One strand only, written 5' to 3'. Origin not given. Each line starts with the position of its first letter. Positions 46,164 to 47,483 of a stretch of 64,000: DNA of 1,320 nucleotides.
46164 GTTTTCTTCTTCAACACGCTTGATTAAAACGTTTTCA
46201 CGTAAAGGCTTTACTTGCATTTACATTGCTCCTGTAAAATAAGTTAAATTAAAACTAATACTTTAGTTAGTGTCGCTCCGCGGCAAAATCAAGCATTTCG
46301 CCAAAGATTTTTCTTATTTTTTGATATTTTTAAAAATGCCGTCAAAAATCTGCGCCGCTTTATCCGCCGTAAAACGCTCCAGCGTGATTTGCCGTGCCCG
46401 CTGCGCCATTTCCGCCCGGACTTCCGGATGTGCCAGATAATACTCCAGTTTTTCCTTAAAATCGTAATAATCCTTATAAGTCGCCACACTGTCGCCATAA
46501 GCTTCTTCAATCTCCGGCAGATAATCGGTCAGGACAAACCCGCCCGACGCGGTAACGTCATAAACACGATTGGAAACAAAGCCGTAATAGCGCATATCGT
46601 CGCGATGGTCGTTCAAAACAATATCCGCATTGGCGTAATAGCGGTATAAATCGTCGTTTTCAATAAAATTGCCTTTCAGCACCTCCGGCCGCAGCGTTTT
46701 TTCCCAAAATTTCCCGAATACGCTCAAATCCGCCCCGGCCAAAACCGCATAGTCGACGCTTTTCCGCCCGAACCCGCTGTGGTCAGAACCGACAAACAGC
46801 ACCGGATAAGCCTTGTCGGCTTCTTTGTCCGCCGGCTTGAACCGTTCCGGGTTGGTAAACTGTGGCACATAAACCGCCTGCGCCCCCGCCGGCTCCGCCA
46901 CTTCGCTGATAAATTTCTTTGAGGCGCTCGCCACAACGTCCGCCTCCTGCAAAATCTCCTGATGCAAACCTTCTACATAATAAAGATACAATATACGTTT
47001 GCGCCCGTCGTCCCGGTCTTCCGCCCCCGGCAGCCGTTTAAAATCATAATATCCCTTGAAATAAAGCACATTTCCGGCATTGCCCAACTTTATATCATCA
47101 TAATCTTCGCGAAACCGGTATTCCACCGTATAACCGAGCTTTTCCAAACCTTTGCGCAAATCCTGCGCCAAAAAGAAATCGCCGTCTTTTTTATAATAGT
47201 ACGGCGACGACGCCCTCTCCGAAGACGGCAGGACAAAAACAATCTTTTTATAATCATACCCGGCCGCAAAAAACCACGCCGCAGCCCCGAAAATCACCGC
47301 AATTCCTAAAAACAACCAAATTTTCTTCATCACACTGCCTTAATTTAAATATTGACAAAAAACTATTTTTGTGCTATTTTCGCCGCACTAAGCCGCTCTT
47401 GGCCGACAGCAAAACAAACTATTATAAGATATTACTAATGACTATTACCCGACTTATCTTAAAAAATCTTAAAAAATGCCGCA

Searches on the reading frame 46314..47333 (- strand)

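Call 48: search_protein_families(library=pfam, proteins=[window:46314-47333:-], max_evalue=0.00001)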
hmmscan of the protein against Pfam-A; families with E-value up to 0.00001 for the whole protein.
window:46314-47333:- (339 aa): 1 family
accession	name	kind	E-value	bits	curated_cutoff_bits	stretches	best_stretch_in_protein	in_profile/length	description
PF13524.12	Glyco_trans_1_2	-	1e-24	87.6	25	1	199-328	13-140/144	Glycosyl transferase-like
